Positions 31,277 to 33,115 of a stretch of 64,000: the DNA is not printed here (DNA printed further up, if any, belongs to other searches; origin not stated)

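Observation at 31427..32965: PKMT-like methyltransferase wedged between two giant surface proteins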

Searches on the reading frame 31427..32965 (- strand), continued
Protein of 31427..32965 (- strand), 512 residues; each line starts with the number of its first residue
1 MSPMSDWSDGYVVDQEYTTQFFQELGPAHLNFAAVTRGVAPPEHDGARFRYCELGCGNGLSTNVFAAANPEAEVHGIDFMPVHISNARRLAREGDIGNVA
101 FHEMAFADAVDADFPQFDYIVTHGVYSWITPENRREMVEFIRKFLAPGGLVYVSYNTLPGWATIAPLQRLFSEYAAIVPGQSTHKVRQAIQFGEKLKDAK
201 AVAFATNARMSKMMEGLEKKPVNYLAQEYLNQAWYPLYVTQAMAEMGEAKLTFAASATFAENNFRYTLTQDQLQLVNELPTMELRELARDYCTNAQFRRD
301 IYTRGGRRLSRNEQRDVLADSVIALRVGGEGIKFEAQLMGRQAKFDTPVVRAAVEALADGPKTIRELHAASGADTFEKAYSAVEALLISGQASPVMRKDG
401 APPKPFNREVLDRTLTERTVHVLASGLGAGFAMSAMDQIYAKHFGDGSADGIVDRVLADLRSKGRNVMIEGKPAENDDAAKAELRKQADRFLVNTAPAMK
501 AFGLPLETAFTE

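Call 14: find_encoding_contigs(protein=P0004, flank=10000, max_places=2)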
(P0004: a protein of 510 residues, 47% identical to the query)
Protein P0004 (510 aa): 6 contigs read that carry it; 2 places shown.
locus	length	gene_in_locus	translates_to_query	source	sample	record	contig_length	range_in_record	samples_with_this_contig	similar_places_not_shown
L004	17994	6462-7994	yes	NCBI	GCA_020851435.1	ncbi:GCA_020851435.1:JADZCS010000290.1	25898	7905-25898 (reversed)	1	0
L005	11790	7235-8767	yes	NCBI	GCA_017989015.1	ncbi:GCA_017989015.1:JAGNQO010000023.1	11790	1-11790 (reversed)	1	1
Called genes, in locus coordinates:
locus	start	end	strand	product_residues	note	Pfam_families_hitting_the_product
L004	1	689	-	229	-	PF01553:Acyltransferase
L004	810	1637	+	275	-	PF03807:F420_oxidored, PF14748:P5CR_dimer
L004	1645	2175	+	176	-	PF02325:CCB3_YggT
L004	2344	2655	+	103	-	PF00216:Bac_DNA_binding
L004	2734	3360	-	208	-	PF01161:PBP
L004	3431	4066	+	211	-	PF00561:Abhydrolase_1 (faint), PF12146:Hydrolase_4 (weak), PF20408:Abhydrolase_11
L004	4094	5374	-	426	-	PF01979:Amidohydro_1, PF07969:Amidohydro_3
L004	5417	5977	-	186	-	PF00254:FKBP_C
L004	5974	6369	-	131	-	PF01641:SelR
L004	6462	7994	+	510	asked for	PF13489:Methyltransf_23, PF02390:Methyltransf_4 (weak), PF08241:Methyltransf_11, PF08242:Methyltransf_12, PF13649:Methyltransf_25, PF13847:Methyltransf_31, PF10119:MethyTransf_Reg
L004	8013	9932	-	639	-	PF02518:HATPase_c (weak), PF13589:HATPase_c_3, PF00183:HSP90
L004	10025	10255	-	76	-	-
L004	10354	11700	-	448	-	PF14793:DUF4478, PF03641:Lysine_decarbox, PF11892:PpnN_C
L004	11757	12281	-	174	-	PF03734:YkuD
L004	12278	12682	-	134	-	-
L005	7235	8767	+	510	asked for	PF13489:Methyltransf_23, PF02390:Methyltransf_4 (weak), PF08241:Methyltransf_11, PF08242:Methyltransf_12, PF13649:Methyltransf_25, PF13847:Methyltransf_31, PF10119:MethyTransf_Reg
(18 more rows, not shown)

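Call 17: find_related_loci(query=A1, collection=genome_contigs, flank=10000)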
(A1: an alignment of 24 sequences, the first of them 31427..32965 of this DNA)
Query A1 (512 aa) in genome_contigs; peptide patterns used: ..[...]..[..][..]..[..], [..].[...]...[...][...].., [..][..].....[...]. (x = any residue, [..] = any of these).
599 stretches matched a pattern (row limit reached: there are more); 581 encode a relative of the query (tblastn E <= 1e-3); the best 80 are kept; 80 distinct loci.
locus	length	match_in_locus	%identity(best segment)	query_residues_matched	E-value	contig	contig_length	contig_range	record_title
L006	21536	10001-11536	38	4-504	1e-117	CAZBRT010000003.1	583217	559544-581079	MAG TPA_asm: uncultured Flavobacteriaceae bacterium isolate binchicken_co266_108 genome assembly, contig: NODE_7_length_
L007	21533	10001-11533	37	4-504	1e-100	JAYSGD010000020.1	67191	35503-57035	MAG: Microvirga sp. isolate ZZ2_ZZA25_bin.47 NODE_431_length_67191_cov_24.146330, whole genome shotgun sequence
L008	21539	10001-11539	38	4-504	7e-99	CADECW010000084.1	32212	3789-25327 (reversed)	MAG: uncultured Rhodospirillales bacterium isolate Rhodospirillales sp. RBC080 genome assembly, contig: MAG080_84, whole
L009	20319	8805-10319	34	4-504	3e-98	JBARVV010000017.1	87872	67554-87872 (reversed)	MAG: Nodosilinea sp. isolate MFD12116_ilm_asm_bin28 k127_28035, whole genome shotgun sequence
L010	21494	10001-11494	37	4-496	5e-97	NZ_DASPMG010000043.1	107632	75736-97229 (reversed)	MAG: Azospirillum sp. isolate SMAG_U12086 k141_33684, whole genome shotgun sequence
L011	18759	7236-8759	37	4-504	1e-96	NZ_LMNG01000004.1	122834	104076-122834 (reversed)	Methylobacterium sp. Leaf112 contig_12, whole genome shotgun sequence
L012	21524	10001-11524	37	4-500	2e-95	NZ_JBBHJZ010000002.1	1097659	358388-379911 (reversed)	Novosphingobium anseongense strain PS1R-30 2, whole genome shotgun sequence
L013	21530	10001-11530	36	4-504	7e-95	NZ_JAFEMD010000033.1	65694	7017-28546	Microvirga arvi strain BT689 NODE_33_length_65694_cov_28.395370, whole genome shotgun sequence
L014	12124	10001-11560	36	4-504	1e-93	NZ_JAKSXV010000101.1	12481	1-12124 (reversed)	Methylobacterium sp. J-090 k141_225, whole genome shotgun sequence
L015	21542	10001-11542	34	4-509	1e-93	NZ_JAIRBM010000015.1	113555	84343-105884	Microvirga puerhi strain WGZ8 Scaffold15, whole genome shotgun sequence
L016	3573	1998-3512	36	4-504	1e-94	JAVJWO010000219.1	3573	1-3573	MAG: Coleofasciculus chthonoplastes F2-STO-03 k141_71795, whole genome shotgun sequence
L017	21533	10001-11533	34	5-504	5e-93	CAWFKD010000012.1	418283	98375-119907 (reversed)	MAG: uncultured Alphaproteobacteria bacterium isolate MFD02242.bin.2.142 genome assembly, contig: contig_4891, whole gen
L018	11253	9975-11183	42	3-396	4e-93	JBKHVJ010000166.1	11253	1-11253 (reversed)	MAG: Alphaproteobacteria bacterium isolate B_bin_12_orig k127_60094, whole genome shotgun sequence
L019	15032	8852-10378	36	3-504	6e-93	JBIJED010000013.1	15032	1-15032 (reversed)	MAG: Azospirillales bacterium isolate ME2007-06-25D7_3300043774_group2_bin125 Rohwer_bin1812_scaffold_2693_c1, whole gen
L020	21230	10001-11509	36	7-504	1e-92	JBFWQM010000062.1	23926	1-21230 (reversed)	MAG: Rhodospirillaceae bacterium isolate CA_2019_TPBF_183 NODE_10349_length_23926_cov_8.511156_TPBF, whole genome shotgu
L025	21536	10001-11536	36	4-503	1e-96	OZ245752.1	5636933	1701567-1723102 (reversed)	MAG: Alphaproteobacteria bacterium isolate 60483b17-d283-4acc-97ec-cf52142c3eea genome assembly, chromosome: 1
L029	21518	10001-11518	33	4-504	9e-90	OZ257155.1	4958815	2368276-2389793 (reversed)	MAG: Alphaproteobacteria bacterium isolate 813797ed-f09e-443b-b498-078a0c9476fc genome assembly, chromosome: 1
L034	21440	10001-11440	34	6-472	2e-88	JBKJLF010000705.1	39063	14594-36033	MAG: Burkholderiaceae bacterium isolate ant_bin.273 k117_5752050, whole genome shotgun sequence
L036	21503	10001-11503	35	6-504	3e-88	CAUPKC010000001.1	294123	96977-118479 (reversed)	MAG: uncultured Undibacterium sp. isolate m11-metabat.2 genome assembly, contig: m11-c17, whole genome shotgun sequence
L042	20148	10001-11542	33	3-504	3e-87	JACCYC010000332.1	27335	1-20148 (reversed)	MAG: Burkholderiaceae bacterium isolate MGR_bin194 SD2897-2912_k127_2674548, whole genome shotgun sequence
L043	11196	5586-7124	33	4-504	4e-87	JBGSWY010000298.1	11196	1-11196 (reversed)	MAG: Burkholderiaceae bacterium isolate JTS-RE52 k141_7942456, whole genome shotgun sequence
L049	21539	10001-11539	34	4-509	2e-86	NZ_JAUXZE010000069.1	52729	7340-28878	MAG: Tabrizicola sp. isolate C18_maxbin.019 C18_k141_231427, whole genome shotgun sequence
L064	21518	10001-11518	35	4-504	5e-84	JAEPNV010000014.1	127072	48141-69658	MAG: Roseibium sp. isolate HXMU1420-7 NODE_14_length_127072_cov_7.723477, whole genome shotgun sequence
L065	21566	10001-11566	35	4-504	1e-83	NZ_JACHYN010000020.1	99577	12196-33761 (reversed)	Azospirillum sp. OGB3 Ga0365405_20, whole genome shotgun sequence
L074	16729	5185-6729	33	1-502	2e-82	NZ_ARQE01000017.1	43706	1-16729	Aureimonas ureilytica DSM 18598 = NBRC 106430 strain DSM 18598 B146DRAFT_scaffold_16.17_C, whole genome shotgun sequence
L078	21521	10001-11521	35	4-497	2e-81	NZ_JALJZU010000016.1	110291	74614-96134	Duganella violaceipulchra strain HSC-15S17 Ga0467033_16, whole genome shotgun sequence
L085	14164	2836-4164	35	3-438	2e-80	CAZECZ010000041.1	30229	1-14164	MAG TPA_asm: uncultured Aestuariivirga sp. isolate binchicken_co108_38 genome assembly, contig: NODE_3035_length_30229_c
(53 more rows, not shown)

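Call 36: search_protein_families(library=pfam, proteins=[L034:6373-9840:+, L036:5862-9896:+, L049:5858-9865:+, L078:5019-9776:+, L074:2753-5026:+, L064:4652-8218:+, L012:7414-9822:+, L034:15455-16855:+, L064:8178-9983:+], max_evalue=0.001)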
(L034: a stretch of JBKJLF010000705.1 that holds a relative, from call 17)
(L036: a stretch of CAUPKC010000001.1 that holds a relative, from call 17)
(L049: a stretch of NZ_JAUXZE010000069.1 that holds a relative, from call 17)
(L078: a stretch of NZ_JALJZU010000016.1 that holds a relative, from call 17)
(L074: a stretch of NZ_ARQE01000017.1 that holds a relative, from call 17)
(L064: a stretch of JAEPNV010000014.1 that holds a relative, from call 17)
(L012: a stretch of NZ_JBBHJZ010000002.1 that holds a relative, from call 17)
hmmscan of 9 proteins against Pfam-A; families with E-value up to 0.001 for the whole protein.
L034:6373-9840:+ (1156 aa): 1 family
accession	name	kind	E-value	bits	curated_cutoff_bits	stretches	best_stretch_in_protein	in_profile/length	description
PF13946.11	DUF4214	-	8.5e-11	42.2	23.2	2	49-107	3-62/72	Domain of unknown function (DUF4214)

L036:5862-9896:+ (1345 aa): 2 families
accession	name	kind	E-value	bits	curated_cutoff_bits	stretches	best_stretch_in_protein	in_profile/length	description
PF13946.11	DUF4214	-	3.2e-11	43.6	23.2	1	39-102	1-63/72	Domain of unknown function (DUF4214)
PF00353.25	HemolysinCabind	-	6.4e-11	42.5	23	3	975-1009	2-36/36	RTX calcium-binding nonapeptide repeat (4 copies)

L049:5858-9865:+ (1336 aa): 2 families
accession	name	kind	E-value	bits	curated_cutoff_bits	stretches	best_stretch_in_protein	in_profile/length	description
PF19198.5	RsaA_NTD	-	2.5e-45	154.9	27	1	58-241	2-180/185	RsaA N-terminal domain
PF00353.25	HemolysinCabind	-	3.9e-06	27.2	23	2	1137-1163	10-36/36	RTX calcium-binding nonapeptide repeat (4 copies)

L078:5019-9776:+ (1586 aa): 2 families
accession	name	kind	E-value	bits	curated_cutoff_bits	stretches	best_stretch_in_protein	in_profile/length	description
PF13946.11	DUF4214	-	1.3e-08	35.2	23.2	1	43-104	1-63/72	Domain of unknown function (DUF4214)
PF00353.25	HemolysinCabind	-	1.8e-06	28.2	23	1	1435-1468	3-36/36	RTX calcium-binding nonapeptide repeat (4 copies)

L074:2753-5026:+ (758 aa): 1 family
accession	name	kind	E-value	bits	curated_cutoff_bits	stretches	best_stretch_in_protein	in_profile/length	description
PF00353.25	HemolysinCabind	-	1.8e-14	53.8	23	1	607-640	1-34/36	RTX calcium-binding nonapeptide repeat (4 copies)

L064:4652-8218:+ (1189 aa): 2 families
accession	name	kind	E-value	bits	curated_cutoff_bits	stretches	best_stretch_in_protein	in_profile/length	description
PF13946.11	DUF4214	-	3.2e-28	98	23.2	3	96-161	2-71/72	Domain of unknown function (DUF4214)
PF00353.25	HemolysinCabind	-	1.5e-27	95.5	23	4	965-999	2-36/36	RTX calcium-binding nonapeptide repeat (4 copies)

L012:7414-9822:+ (803 aa): 0 families

L034:15455-16855:+ (467 aa): 1 family
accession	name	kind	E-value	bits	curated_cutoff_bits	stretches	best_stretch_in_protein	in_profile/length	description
PF02321.23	OEP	-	4.8e-52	176.9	22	2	265-449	3-187/187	Outer membrane efflux protein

L064:8178-9983:+ (602 aa): 4 families
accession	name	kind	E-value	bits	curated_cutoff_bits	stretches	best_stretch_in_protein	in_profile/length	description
PF00534.26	Glycos_transf_1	-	1.5e-17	64.1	26.4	1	241-386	5-141/172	Glycosyl transferases group 1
PF13692.12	Glyco_trans_1_4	-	4.6e-13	50.1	27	1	252-388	2-127/142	Glycosyl transferases group 1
PF20706.3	GT4-conflict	-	9.7e-06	25.2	26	1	245-381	193-325/385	Family 4 Glycosyltransferase in conflict systems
PF13524.12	Glyco_trans_1_2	-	1.8e-05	25.2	25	0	421-465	98-142/144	Glycosyl transferase-like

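Call 37: search_protein_families(library=pfam, proteins=[L025:5699-6493:+, L025:6348-7049:+, L025:7045-8862:+, L025:11832-14546:+, L025:14766-15239:+, L042:9634-9924:+, L029:270-6845:+, L043:2-5197:+, L085:4455-7811:+, L065:3840-7982:+], max_evalue=0.001)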
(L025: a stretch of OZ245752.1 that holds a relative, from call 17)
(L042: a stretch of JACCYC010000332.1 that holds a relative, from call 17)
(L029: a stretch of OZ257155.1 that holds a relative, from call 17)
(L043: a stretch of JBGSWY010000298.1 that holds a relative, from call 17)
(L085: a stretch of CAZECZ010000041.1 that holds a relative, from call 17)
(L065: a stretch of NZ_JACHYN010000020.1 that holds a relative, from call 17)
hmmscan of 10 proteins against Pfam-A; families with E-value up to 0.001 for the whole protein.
L025:5699-6493:+ (265 aa): 2 families
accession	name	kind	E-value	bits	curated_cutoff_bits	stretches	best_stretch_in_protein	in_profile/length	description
PF07024.18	ImpE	-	1.6e-37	128.7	25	1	140-261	1-121/122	ImpE protein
PF14559.12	TPR_19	-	0.00023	21.8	25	0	9-64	2-57/68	Tetratricopeptide repeat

L025:6348-7049:+ (234 aa): 1 family
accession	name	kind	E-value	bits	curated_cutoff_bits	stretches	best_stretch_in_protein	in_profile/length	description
PF04965.19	GPW_gp25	-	2.6e-20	72.4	27.2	1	108-208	2-95/96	Baseplate wedge protein gp25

L025:7045-8862:+ (606 aa): 1 family
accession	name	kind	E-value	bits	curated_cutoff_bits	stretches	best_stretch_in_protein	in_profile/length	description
PF05947.17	T6SS_TssF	-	6.2e-238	791.7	25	1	1-603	1-608/608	Type VI secretion system, TssF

L025:11832-14546:+ (905 aa): 13 families
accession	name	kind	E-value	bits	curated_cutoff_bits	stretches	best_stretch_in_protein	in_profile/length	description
PF07724.20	AAA_2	-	3.8e-59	199.9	27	1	636-802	1-164/166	AAA domain (Cdc48 subfamily)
PF17871.7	AAA_lid_9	-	1.2e-28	99.5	22.8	1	369-461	1-93/104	AAA lid domain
PF00004.35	AAA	-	1.2e-16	61.8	21.2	2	230-343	2-110/131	ATPase family associated with various cellular activities (AAA)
PF10431.15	ClpB_D2-small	-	2.2e-14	53.7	21.9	1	809-886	1-78/81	C-terminal, D2-small domain, of ClpB protein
PF07728.20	AAA_5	-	6.9e-12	46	22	1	641-761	2-124/139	AAA domain (dynein-related subfamily)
PF13191.12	AAA_16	-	2.8e-07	31.6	32.6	1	207-308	2-142/167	AAA ATPase domain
PF13401.12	AAA_22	-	5.3e-06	27.2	27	0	225-316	4-97/130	AAA domain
PF02861.25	Clp_N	-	1e-05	26.1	20.7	0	29-75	6-52/53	Clp amino terminal domain, pathogenicity island component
PF06414.18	Zeta_toxin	-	0.00035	20.5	22.3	0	631-681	10-58/199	Zeta toxin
PF20720.3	nSTAND3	-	0.00036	20.7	27.2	0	215-252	8-43/155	Novel STAND NTPase 3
PF00158.32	Sigma54_activat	-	0.00042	20.5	20.2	0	640-759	24-143/168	Sigma-54 interaction domain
PF05729.18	NACHT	-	0.00044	20.6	26.7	0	230-256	4-30/167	NACHT domain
PF05621.17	TniB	-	0.00057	19.8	22.4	0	298-366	119-185/189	Bacterial TniB protein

L025:14766-15239:+ (158 aa): 1 family
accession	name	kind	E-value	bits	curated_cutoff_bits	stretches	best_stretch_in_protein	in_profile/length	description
PF05638.18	T6SS_HCP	-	1.2e-36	126.3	23.5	1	4-133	1-129/129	Type VI secretion system effector, Hcp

L042:9634-9924:+ (97 aa): 0 families

L029:270-6845:+ (2192 aa): 25 families
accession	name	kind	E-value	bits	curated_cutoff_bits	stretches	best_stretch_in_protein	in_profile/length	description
PF13844.12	Glyco_transf_41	-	6e-103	345.4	25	4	1023-1160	71-211/543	Glycosyl transferase family 41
PF00515.34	TPR_1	-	4.6e-87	283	27.8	9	846-879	1-34/34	Tetratricopeptide repeat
PF07719.23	TPR_2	-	8e-75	241.3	27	7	846-879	1-34/34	Tetratricopeptide repeat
PF13181.12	TPR_8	-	5.1e-66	213.7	25.7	2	242-275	1-34/34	Tetratricopeptide repeat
PF13414.12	TPR_11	-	7.5e-66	218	26.8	7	286-319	4-37/42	TPR repeat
PF13431.12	TPR_17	-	2.2e-50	165.2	24.4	1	902-934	1-33/34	Tetratricopeptide repeat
PF13424.12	TPR_12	-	3.4e-46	155.8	30.1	6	208-271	3-74/77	Tetratricopeptide repeat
PF13374.12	TPR_10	-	8e-38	127.8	27.5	2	845-874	1-30/42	Tetratricopeptide repeat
PF13432.12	TPR_16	-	1.6e-37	127.9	32.7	4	78-139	3-64/65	Tetratricopeptide repeat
PF14559.12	TPR_19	-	3e-36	124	25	6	788-852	1-64/68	Tetratricopeptide repeat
PF05050.19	Methyltransf_21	-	9.2e-36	124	22.7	2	1937-2093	15-173/173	Methyltransferase FkbM domain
PF13176.12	TPR_7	-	2.3e-34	115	27.9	0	245-276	2-33/36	Tetratricopeptide repeat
PF13428.12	TPR_14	-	1.4e-32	109.2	23.5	0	883-921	4-42/44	Tetratricopeptide repeat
PF23914.1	TPR_CcmH_CycH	-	5.1e-17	62.6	42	1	231-339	39-150/158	Cytochrome c-type biogenesis protein H TPR domain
PF13371.12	TPR_9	-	4.5e-12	46.2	35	0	824-882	7-65/73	Tetratricopeptide repeat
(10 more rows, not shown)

L043:2-5197:+ (1732 aa): 0 families

L085:4455-7811:+ (1119 aa): 2 families
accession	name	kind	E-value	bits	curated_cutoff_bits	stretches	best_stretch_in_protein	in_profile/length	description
PF05638.18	T6SS_HCP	-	1.2e-67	226.6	23.5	6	493-611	1-126/129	Type VI secretion system effector, Hcp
PF00353.25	HemolysinCabind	-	1.1e-07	32.2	23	1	991-1024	2-35/36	RTX calcium-binding nonapeptide repeat (4 copies)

L065:3840-7982:+ (1381 aa): 7 families
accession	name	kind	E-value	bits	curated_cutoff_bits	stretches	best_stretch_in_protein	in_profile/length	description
PF00535.33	Glycos_transf_2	-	5.3e-15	56.2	23.3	1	383-558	2-166/168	Glycosyl transferase family 2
PF13641.12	Glyco_tranf_2_3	-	3.8e-13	50.4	27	1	381-604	3-217/230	Glycosyltransferase like family 2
PF13579.12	Glyco_trans_4_4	-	3.5e-08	34.4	29.7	1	672-876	1-150/158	Glycosyl transferase 4-like domain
PF13692.12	Glyco_trans_1_4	-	2.1e-06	28.5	27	1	903-1029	4-132/142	Glycosyl transferases group 1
PF13439.12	Glyco_transf_4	-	5.1e-05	23.8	28.5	1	672-877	2-159/170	Glycosyltransferase Family 4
PF07538.16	ChW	-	7.8e-05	22.8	22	0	1293-1323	6-35/35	Clostridial hydrophobic W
PF14559.12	TPR_19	-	0.00075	20.2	25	0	17-82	1-66/68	Tetratricopeptide repeat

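Call 43: search_dna_similar(query=window:31427-32965:-, collection=plasmids, mode=protein, max_rows=30, max_evalue=1e-20)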
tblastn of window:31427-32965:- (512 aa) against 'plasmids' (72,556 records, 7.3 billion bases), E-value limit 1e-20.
Records with a match: 29; places in all: 29; records where one place covers at least 80% of the query: 22.
Best place of each record, by identity: <60% 29.
By first word of the organism name: Azospirillum 11; Rhizobium 4; Rhodospirillum 2; Burkholderia 2; Niveispirillum 1; Ruegeria 1; Aureimonas 1; Sinorhizobium 1; Sulfitobacter 1; Paracoccus 1; and 4 more.
By predicted mobility (MOB-suite, as given by PLSDB): non-mobilizable 25; conjugative 3; mobilizable 1.
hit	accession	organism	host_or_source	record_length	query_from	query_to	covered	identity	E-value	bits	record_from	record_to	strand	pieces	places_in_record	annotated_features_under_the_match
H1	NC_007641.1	Rhodospirillum rubrum ATCC 11170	-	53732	4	504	98%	36.8%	2e-82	286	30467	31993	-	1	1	methyltransferase regulatory domain-containing protein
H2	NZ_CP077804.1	Rhodospirillum rubrum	cell culture,culture collection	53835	4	504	98%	36.8%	2e-82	286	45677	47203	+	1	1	methyltransferase regulatory domain-containing protein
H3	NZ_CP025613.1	Niveispirillum cyanobacteriorum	sing cell,cyanobacterial aggregates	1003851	5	504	98%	35.4%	9e-87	299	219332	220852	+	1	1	none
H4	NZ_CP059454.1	Azospirillum brasilense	Prokaryotes,soil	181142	4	504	98%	34.0%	4e-79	277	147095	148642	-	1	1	class I SAM-dependent methyltransferase | glycosyltransferase family 4 protein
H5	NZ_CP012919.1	Azospirillum brasilense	Digitaria eriantha,microbe,root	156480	4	504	98%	33.9%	3e-78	274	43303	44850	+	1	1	class I SAM-dependent methyltransferase | glycosyltransferase family 4 protein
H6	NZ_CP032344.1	Azospirillum brasilense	soil sample,Agricultural field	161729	4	504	98%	33.9%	3e-78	274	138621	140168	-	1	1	class I SAM-dependent methyltransferase | glycosyltransferase family 4 protein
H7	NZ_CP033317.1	Azospirillum brasilense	rhizosphere soil of Digitaria ...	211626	4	504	98%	33.9%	3e-78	274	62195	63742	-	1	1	class I SAM-dependent methyltransferase | glycosyltransferase family 4 protein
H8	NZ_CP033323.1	Azospirillum brasilense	rhizosphere soil of Cynodon ...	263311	4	504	98%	33.9%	3e-78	274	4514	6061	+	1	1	class I SAM-dependent methyltransferase | glycosyltransferase family 4 protein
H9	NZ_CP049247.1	Rhizobium rhizoryzae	cell culture,soil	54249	1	502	98%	33.6%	3e-72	257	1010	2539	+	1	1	class I SAM-dependent methyltransferase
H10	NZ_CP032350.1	Azospirillum brasilense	soil sample,Agricultural field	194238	4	504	98%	33.4%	9e-78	273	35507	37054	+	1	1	class I SAM-dependent methyltransferase | glycosyltransferase family 4 protein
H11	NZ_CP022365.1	Azospirillum sp. TSH58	single cell,paddy soils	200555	4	504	98%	33.4%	1e-77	272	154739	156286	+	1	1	class I SAM-dependent methyltransferase | glycosyltransferase family 4 protein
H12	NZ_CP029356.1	Azospirillum thermophilum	cell culture,hot spring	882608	4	503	98%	33.2%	6e-75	265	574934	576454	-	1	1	class I SAM-dependent methyltransferase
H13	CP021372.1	Rhizobium sp. ACO-34A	Agave americana L.,cell ...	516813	1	502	98%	32.9%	6e-67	241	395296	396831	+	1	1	methyltransferase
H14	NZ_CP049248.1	Rhizobium rhizoryzae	cell culture,soil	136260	5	502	97%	32.4%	6e-69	247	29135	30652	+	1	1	class I SAM-dependent methyltransferase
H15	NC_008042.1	Ruegeria sp. TM1040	-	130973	4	502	97%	31.6%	5e-69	247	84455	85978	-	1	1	class I SAM-dependent methyltransferase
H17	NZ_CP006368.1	Aureimonas sp. AU20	-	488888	4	503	98%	30.3%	7e-70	250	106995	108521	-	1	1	methyltransferase regulatory domain-containing protein | tssG: type VI secretion system baseplate subunit TssG | protein kinase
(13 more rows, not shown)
